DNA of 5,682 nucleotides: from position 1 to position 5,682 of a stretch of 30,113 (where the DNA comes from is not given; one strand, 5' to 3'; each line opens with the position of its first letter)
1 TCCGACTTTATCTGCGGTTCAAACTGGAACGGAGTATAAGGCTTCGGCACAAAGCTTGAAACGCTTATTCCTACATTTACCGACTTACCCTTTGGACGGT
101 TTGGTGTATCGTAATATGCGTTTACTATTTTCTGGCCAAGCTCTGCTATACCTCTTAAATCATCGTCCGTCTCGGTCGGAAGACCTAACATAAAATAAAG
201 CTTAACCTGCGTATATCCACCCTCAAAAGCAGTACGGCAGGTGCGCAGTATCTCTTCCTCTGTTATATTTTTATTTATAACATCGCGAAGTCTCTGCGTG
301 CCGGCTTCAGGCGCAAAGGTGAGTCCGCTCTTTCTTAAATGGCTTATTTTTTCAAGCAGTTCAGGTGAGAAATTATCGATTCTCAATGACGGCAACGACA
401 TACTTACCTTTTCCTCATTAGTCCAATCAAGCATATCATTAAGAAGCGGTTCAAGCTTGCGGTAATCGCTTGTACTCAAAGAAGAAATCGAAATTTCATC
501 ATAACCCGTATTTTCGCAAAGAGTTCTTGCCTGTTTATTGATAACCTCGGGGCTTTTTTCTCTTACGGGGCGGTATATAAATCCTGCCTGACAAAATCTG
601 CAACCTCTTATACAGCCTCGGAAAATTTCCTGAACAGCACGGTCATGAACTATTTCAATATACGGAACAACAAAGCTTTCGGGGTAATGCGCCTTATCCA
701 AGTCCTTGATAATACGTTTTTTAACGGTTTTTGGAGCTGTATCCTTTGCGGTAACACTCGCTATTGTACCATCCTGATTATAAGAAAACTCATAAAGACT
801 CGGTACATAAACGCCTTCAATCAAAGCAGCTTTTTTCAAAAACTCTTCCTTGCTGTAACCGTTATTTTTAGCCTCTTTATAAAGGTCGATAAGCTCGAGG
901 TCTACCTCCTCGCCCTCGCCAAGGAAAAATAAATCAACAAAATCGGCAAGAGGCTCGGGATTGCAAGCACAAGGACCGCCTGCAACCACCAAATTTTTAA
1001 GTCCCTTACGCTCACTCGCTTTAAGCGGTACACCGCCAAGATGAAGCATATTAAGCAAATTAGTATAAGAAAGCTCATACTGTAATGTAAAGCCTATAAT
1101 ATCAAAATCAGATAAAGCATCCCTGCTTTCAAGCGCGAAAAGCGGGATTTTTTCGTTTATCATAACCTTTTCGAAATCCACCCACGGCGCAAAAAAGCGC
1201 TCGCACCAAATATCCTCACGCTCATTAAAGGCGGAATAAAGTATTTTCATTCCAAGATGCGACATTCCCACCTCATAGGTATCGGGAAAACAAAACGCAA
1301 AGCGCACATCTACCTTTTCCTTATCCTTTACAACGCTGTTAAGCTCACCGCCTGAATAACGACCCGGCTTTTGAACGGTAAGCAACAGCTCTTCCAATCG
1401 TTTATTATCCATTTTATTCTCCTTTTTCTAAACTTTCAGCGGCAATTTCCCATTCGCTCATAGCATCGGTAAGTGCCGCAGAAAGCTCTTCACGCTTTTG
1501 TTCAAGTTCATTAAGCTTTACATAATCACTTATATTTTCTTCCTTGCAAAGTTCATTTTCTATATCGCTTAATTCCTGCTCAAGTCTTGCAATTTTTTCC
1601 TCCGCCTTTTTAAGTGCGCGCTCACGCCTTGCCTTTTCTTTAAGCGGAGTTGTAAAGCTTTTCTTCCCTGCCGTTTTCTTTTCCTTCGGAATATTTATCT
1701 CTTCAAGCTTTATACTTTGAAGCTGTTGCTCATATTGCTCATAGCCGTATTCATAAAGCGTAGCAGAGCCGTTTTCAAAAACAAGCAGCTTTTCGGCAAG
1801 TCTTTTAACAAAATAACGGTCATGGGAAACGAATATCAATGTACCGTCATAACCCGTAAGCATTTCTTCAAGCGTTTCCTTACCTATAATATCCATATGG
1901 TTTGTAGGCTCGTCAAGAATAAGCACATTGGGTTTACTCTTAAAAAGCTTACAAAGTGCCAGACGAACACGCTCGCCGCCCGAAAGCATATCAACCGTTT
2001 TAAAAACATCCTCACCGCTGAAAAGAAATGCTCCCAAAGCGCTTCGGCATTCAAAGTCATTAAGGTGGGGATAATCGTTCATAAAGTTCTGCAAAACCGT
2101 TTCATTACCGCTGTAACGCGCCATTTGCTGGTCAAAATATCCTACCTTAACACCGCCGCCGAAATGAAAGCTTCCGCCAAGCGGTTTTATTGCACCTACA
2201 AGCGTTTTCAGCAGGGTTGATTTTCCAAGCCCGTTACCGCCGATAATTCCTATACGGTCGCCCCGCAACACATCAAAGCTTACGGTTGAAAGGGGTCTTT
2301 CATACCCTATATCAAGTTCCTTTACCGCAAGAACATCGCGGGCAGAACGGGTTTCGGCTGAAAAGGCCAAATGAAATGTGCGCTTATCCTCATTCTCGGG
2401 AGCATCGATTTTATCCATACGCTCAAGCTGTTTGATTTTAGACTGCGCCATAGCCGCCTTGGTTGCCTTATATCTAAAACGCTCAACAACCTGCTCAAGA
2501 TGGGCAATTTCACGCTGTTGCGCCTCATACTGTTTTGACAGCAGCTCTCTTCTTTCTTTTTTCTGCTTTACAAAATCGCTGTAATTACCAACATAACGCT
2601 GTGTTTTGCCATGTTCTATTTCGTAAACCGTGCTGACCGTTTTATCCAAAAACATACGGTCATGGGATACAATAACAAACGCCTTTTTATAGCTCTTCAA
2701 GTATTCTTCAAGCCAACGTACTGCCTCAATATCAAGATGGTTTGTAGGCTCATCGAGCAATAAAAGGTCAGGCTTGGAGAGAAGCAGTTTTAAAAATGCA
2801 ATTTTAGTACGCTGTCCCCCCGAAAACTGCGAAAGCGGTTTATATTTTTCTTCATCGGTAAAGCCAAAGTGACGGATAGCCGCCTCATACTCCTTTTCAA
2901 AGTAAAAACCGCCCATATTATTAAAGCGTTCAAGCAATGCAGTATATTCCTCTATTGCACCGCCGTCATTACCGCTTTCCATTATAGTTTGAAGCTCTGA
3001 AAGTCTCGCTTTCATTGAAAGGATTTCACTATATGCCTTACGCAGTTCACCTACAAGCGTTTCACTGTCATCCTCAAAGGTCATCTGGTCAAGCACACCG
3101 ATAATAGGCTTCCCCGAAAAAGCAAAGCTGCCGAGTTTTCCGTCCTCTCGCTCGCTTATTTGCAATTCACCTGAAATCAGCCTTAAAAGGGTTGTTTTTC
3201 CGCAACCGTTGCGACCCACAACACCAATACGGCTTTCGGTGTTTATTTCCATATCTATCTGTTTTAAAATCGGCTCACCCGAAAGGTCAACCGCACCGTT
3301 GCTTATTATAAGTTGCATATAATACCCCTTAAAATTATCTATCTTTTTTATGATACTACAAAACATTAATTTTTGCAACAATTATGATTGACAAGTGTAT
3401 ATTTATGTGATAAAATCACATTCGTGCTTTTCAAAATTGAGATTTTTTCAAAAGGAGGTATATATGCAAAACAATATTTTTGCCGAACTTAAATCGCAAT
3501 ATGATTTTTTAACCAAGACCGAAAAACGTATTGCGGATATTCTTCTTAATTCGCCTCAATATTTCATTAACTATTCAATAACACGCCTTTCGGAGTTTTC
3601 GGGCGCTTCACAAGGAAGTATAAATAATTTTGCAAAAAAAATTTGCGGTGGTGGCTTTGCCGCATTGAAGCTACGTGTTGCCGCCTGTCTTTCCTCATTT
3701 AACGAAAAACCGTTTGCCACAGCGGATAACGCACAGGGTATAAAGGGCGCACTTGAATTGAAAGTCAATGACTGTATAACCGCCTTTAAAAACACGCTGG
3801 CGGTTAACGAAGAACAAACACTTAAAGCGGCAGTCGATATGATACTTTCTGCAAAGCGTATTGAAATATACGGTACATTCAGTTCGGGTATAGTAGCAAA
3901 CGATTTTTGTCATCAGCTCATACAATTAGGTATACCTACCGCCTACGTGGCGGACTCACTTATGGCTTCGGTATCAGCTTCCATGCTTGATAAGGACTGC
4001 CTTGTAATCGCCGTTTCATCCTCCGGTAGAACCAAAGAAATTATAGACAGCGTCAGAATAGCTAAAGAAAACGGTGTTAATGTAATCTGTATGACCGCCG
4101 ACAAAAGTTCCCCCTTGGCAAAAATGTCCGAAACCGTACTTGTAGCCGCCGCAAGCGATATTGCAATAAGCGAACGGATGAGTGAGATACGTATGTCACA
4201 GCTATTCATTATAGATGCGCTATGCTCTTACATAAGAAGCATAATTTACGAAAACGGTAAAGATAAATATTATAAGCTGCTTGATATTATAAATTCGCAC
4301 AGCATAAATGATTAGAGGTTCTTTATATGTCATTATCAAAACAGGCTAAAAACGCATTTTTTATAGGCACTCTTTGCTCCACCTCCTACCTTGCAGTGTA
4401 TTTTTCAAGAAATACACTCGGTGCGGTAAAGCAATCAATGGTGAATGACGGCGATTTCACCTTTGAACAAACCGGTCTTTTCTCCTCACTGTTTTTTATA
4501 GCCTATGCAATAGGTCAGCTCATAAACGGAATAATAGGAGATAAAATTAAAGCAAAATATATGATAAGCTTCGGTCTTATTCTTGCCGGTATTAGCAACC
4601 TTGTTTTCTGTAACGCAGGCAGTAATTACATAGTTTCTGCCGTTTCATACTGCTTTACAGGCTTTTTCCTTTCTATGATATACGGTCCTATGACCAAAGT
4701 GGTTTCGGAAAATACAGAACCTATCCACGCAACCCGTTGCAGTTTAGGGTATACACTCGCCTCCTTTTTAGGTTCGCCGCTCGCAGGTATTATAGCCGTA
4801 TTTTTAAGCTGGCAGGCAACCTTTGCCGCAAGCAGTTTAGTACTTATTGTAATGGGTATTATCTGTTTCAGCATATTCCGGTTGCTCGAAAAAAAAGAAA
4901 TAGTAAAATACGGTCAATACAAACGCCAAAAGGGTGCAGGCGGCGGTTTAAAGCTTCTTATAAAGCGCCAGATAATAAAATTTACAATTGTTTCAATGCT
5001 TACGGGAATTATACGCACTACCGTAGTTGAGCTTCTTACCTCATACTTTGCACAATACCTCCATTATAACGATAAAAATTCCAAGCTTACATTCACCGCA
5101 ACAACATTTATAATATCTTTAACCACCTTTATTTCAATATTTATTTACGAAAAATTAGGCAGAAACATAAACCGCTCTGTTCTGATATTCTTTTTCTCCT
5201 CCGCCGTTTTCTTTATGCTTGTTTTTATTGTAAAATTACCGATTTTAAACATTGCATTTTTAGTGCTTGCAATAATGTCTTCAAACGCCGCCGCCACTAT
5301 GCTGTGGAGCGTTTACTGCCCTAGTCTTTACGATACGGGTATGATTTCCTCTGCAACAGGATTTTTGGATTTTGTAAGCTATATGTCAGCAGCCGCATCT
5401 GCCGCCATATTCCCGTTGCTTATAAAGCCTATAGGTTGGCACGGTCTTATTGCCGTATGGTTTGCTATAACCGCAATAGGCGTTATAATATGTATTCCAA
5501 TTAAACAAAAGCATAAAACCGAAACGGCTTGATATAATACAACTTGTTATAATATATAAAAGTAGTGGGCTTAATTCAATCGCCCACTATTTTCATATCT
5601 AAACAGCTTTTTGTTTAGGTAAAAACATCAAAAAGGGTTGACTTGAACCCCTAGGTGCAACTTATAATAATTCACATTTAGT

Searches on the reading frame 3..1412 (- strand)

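Call 31: search_protein_families(library=ncbifam, proteins=[window:3-1412:-], max_evalue=0.001)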
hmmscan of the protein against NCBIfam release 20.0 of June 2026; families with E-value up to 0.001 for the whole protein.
window:3-1412:- (470 aa): 10 families
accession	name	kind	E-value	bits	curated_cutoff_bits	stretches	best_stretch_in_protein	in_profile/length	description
TIGR03960.1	rSAM_fuse_unch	hypoth_equivalog_domain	8.2e-239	794.1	462.3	1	7-469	1-464/605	TIGR03960 family B12-binding radical SAM protein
TIGR04014.1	B12_SAM_MJ_0865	equivalog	4.5e-15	55.4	360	1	262-425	164-332/434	methyl-coenzyme M reductase glutamine C-methyltransferase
TIGR04013.1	B12_SAM_MJ_1487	hypoth_equivalog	1.5e-14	53.6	251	1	249-431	142-335/382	TIGR04013 family B12-binding domain/radical SAM domain-containing protein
TIGR04190.1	B12_SAM_Ta0216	equivalog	2.3e-09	36.4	500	1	249-435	209-400/554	TIGR04190 family B12-binding domain/radical SAM domain protein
NF050148.1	rSAM_ApyD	equivalog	3.1e-09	35.8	750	1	228-418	169-355/645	RiPP biosynthesis radical SAM protein ApyD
TIGR00089.1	TIGR00089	subfamily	1.4e-08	34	251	1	258-360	140-246/429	MiaB/RimO family radical SAM methylthiotransferase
TIGR01579.1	MiaB-like-C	equivalog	2e-08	33.9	357.05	1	199-420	108-309/416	tRNA (N(6)-L-threonylcarbamoyladenosine(37)-C(2))-methylthiotransferase MtaB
TIGR04072.2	rSAM_ladder_B12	equivalog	2.7e-06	26.3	360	0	237-423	160-344/443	lipid biosynthesis B12-binding/radical SAM protein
TIGR04385.1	B12_rSAM_cofa1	equivalog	1.1e-05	24.9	450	1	262-437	199-368/438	B12 lower ligand biosynthesis radical SAM protein BzaD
TIGR01578.1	MiaB-like-B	hypoth_equivalog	0.00064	18.6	314.7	0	259-317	133-192/421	tRNA (N(6)-L-threonylcarbamoyladenosine(37)-C(2))-methylthiotransferase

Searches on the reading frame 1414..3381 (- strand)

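Call 31: search_protein_families(library=ncbifam, proteins=[window:1414-3381:-], max_evalue=0.001)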
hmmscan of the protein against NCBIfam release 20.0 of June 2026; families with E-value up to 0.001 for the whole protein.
window:1414-3381:- (655 aa): 190 families (the best 25 are shown)
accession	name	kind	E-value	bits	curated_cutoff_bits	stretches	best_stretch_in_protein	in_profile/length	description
NF000514.1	ABCF_OptrA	exception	3.7e-198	660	1450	1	20-651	17-652/655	ABC-F type ribosomal protection protein OptrA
NF000355.4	ribo_prot_ABC_F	equivalog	8.3e-139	463.6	380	1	23-533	2-497/499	ribosomal protection-like ABC-F family protein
NF007921.0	PRK10636.1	equivalog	6e-111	371.7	917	1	41-639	19-606/638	ABC transporter ATP-binding protein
NF008775.0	PRK11819.1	equivalog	8.5e-110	367.9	599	1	36-567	20-548/556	energy-dependent translational throttle protein EttA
TIGR03719.1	ABC_ABC_ChvD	subfamily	6.5e-109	365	806.75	1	35-566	17-545/552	energy-dependent translational throttle protein EttA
NF050005.1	ABC_ATPase_Uup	equivalog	3.7e-105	352.5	900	1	25-644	5-622/636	ATP-binding cassette ATPase Uup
NF011646.0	PRK15064.1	equivalog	8.1e-105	351.2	762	1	28-553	6-526/530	ABC-F family ATPase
NF000170.2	ABCF_Vga_all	exception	1.5e-103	347.1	725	4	315-557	237-475/521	Vga family ABC-F type ribosomal protection protein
NF008358.0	PRK11147.1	equivalog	2.7e-100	336.4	936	1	25-648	5-622/635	ABC transporter ATP-binding protein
NF000168.2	ABCF_Msr_all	exception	9e-89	298.3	680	4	317-537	264-480/487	Msr family ABC-F type ribosomal protection protein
NF000171.1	ABCF_producer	exception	7.9e-85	285.3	800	1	33-539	13-538/541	TlrC/CarA/OleB/SrmB family ABC-F type ribosomal protection protein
NF000169.2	ABCF_Sal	exception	8.1e-85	285.5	725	3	143-310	88-255/542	Sal family ABC-F type ribosomal protection protein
NF043038.1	ABCF_CplR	exception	3.8e-84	283.3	780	4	313-568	253-485/544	ABC-F type ribosomal protection protein CplR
NF000166.1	ABCF_CarA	exception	2.5e-70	237.2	1050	2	38-292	20-280/556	ABC-F type ribosomal protection protein Car(A)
NF000167.2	ABCF_Lsa_all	exception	1.9e-63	215.1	750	4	171-312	103-243/492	Lsa family ABC-F type ribosomal protection protein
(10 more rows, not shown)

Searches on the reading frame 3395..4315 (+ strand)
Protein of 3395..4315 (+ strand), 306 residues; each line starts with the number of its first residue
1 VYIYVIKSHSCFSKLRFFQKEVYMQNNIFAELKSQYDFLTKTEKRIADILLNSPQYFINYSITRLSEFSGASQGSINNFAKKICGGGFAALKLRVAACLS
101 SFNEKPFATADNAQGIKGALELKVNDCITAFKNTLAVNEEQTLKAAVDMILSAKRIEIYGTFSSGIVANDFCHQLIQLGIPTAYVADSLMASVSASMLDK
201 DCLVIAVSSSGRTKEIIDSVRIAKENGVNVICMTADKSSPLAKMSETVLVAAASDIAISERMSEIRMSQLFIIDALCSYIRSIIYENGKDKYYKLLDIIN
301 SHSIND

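Call 31: search_protein_families(library=ncbifam, proteins=[window:3395-4315:+], max_evalue=0.001)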
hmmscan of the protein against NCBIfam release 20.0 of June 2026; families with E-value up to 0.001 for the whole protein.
window:3395-4315:+ (306 aa): 26 families (the best 25 are shown)
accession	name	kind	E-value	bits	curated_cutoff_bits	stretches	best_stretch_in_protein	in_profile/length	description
NF008458.0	PRK11337.1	equivalog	3.8e-38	131.1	378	1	24-282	12-270/293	MurR/RpiR family transcriptional regulator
NF008451.0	PRK11302.1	subfamily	2e-37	129.2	296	1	27-278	2-252/286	transcriptional regulator HexR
NF010701.0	PRK14101.1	equivalog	5.2e-37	127.3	920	1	26-277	341-591/638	bifunctional transcriptional regulator/glucokinase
NF040776.2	AlsR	equivalog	5.5e-36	123.9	400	1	30-294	6-270/279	transcriptional repressor AlsR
NF008590.0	PRK11557.1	equivalog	1.2e-33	116.8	355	1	31-274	6-253/282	MurR/RpiR family transcriptional regulator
NF012026.0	PRK15482.1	equivalog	5.7e-20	72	408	1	38-258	13-240/285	HTH-type transcriptional regulator MurR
TIGR03127.2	RuMP_HxlB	equivalog_domain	2.3e-17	63.5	160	1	131-271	8-144/178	6-phospho-3-hexuloisomerase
NF041755.1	RuMP_HxlAB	equivalog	7.1e-17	61.4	500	1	123-273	216-365/391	bifunctional 3-hexulose-6-phosphate synthase/6-phospho-3-hexuloisomerase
NF046059.1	NagB_SO3506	equivalog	1.6e-12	47.4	430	1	168-258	52-145/330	glucosamine-6-phosphate deaminase NagB-II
NF008141.0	PRK10892.1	equivalog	4.9e-09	35.9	505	1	137-250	34-146/328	arabinose-5-phosphate isomerase KdsD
TIGR00393.1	kpsF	subfamily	1.8e-08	34.3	203.7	1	156-250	3-97/268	KpsF/GutQ family sugar-phosphate isomerase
NF008581.0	PRK11543.1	equivalog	9.5e-08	31.4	481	1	141-252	30-141/321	arabinose-5-phosphate isomerase GutQ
TIGR01135.1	glmS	equivalog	2.5e-07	29.6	418.05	1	144-258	283-397/607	glutamine--fructose-6-phosphate transaminase (isomerizing)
NF001484.0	PRK00331.1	subfamily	3.5e-07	29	381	1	129-258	263-392/601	isomerizing glutamine--fructose-6-phosphate transaminase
NF010546.0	PRK13936.1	equivalog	3.6e-06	26.9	276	1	201-285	112-193/197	phosphoheptose isomerase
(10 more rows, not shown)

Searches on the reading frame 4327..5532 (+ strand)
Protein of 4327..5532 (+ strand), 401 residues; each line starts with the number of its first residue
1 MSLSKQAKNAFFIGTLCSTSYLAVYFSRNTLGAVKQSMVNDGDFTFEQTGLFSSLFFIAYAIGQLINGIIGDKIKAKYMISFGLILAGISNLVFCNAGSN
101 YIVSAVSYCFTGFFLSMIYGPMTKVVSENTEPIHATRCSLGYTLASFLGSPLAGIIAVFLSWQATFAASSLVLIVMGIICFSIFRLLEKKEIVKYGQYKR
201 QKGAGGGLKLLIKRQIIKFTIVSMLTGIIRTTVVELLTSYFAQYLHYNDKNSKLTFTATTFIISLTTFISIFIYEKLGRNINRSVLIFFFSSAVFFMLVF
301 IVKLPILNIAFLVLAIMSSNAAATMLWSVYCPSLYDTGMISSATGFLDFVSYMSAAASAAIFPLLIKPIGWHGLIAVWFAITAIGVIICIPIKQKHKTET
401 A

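Call 31: search_protein_families(library=ncbifam, proteins=[window:4327-5532:+], max_evalue=0.001)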
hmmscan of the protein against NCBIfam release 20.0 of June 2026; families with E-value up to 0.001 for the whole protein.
window:4327-5532:+ (401 aa): 8 families
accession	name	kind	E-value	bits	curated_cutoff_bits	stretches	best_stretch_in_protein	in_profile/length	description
TIGR00881.1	2A0104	subfamily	3.6e-26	92.1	407.75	1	20-373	3-377/379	phosphoglycerate transporter protein PgtP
NF008661.1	PRK11663.1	subfamily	1.1e-14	54.3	564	1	20-395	38-433/439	MFS transporter family glucose-6-phosphate receptor UhpC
TIGR00893.1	2A0114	subfamily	7.9e-11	41.5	395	1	24-390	6-396/399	D-galactonate transporter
NF047787.1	PhglyTportPgtP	equivalog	1.4e-08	33.9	750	1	20-123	37-139/451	phosphoglycerate transporter PgtP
TIGR00880.1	2_A_01_02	superfamily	4.5e-08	33.3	131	1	54-183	1-137/141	multidrug resistance protein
TIGR00712.1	glpT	equivalog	1.1e-07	31.3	632.55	1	9-185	28-209/440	glycerol-3-phosphate transporter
NF007107.1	PRK09556.1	equivalog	1.8e-07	30.5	497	1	19-183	37-205/469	hexose-6-phosphate:phosphate antiporter UhpT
TIGR00900.1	2A0121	subfamily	0.00015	21.2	319.6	1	48-331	35-325/364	H+ Antiporter protein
